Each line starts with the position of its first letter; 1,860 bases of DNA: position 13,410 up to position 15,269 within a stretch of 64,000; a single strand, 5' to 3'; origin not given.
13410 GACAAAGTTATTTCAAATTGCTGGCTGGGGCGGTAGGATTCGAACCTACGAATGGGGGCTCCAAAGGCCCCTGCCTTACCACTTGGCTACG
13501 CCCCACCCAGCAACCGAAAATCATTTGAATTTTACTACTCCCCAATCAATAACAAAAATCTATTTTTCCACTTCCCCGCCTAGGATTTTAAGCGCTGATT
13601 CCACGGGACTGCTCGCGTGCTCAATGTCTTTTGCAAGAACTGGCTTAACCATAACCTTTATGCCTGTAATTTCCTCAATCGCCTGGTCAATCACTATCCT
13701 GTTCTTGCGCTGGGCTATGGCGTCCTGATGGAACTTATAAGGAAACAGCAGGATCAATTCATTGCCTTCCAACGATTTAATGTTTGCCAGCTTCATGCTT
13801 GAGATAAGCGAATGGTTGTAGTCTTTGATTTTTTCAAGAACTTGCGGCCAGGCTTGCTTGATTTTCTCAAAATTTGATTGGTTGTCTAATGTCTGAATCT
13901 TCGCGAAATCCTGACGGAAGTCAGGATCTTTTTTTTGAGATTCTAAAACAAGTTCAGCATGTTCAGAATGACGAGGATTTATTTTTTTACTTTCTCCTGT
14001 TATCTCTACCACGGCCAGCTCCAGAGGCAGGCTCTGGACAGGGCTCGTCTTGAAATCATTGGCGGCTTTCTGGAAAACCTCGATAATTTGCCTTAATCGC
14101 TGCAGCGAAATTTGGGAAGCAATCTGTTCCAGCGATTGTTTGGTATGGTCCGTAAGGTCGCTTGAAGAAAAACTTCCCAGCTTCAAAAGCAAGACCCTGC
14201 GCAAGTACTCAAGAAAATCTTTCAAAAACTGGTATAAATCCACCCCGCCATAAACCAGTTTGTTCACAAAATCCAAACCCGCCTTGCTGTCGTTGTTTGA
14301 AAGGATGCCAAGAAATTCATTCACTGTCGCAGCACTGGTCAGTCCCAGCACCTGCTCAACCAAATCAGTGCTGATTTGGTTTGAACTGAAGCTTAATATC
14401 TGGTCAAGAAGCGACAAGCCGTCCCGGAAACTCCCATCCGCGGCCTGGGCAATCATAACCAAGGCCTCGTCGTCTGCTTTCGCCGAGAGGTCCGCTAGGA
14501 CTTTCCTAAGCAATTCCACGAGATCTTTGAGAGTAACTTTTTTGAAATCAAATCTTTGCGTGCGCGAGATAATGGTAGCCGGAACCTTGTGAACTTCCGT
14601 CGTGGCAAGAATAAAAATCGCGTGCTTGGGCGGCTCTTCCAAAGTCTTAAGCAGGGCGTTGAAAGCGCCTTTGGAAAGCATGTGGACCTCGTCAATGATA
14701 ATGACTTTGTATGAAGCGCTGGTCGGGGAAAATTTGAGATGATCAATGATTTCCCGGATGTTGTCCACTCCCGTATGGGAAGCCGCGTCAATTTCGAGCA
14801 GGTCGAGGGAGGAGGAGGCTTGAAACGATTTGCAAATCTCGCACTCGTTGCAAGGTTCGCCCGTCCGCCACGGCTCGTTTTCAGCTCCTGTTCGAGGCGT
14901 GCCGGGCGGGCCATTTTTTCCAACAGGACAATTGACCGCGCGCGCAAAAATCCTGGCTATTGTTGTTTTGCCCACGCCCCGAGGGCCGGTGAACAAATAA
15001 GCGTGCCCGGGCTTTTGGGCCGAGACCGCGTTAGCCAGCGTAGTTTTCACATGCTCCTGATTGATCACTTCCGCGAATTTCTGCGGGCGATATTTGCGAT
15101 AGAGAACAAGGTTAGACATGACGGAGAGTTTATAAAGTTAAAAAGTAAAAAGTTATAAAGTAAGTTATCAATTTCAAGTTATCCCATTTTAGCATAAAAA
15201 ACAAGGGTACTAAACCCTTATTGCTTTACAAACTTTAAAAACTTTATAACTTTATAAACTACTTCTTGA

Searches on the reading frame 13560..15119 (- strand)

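Call 29: search_protein_families(library=ncbifam, proteins=[window:13560-15119:-], max_evalue=0.00001)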
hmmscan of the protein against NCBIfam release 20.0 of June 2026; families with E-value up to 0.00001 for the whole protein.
window:13560-15119:- (519 aa): 79 families (the best 25 are shown)
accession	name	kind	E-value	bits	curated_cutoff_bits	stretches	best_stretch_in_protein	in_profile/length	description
NF004046.1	PRK05563.1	equivalog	1.3e-150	503.1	400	2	85-382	67-365/567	DNA polymerase III subunit gamma/tau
NF011512.0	PRK14950.1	equivalog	9.4e-146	487.3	593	2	1-374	1-359/585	DNA polymerase III subunits gamma and tau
TIGR02397.1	dnaX_nterm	equivalog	5.2e-128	427.2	250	1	5-373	3-354/355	DNA polymerase III subunit gamma/tau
NF011526.0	PRK14965.1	equivalog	2e-118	396.7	670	1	1-373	1-358/578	DNA polymerase III subunits gamma and tau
NF006585.0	PRK09111.1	equivalog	3.1e-115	386.1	604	1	5-378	29-392/616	DNA polymerase III subunit gamma/tau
NF005942.0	PRK07994.1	equivalog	3.8e-109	366.5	613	1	1-400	1-382/655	DNA polymerase III subunit gamma/tau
NF011510.0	PRK14948.1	equivalog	1.9e-108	363.9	593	1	6-384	8-372/640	DNA polymerase III subunit gamma/tau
NF005173.0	PRK06647.1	equivalog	4e-106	356.1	623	1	8-381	8-364/568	DNA polymerase III subunits gamma and tau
NF004962.0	PRK06305.1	equivalog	3.2e-104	349.7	559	1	5-380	6-355/465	DNA polymerase III subunits gamma and tau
NF004549.0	PRK05896.1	equivalog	8.3e-104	348.5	578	1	1-356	1-340/642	DNA polymerase III subunits gamma and tau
NF011514.0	PRK14953.1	equivalog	2e-101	340.4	536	1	6-467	6-430/488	DNA polymerase III subunits gamma and tau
NF005846.3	PRK07764.1-6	equivalog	1.1e-100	338.6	625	2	6-348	2-334/628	DNA polymerase III subunit gamma and tau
NF011523.0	PRK14962.1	equivalog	5.7e-98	328.7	576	1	5-495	3-450/474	DNA polymerase III subunits gamma and tau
NF011531.0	PRK14971.1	equivalog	7.9e-97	325.5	685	1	5-408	6-390/614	DNA polymerase III subunit gamma/tau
NF005171.0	PRK06645.1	equivalog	5.8e-96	322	614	1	5-372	12-369/509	DNA polymerase III subunits gamma and tau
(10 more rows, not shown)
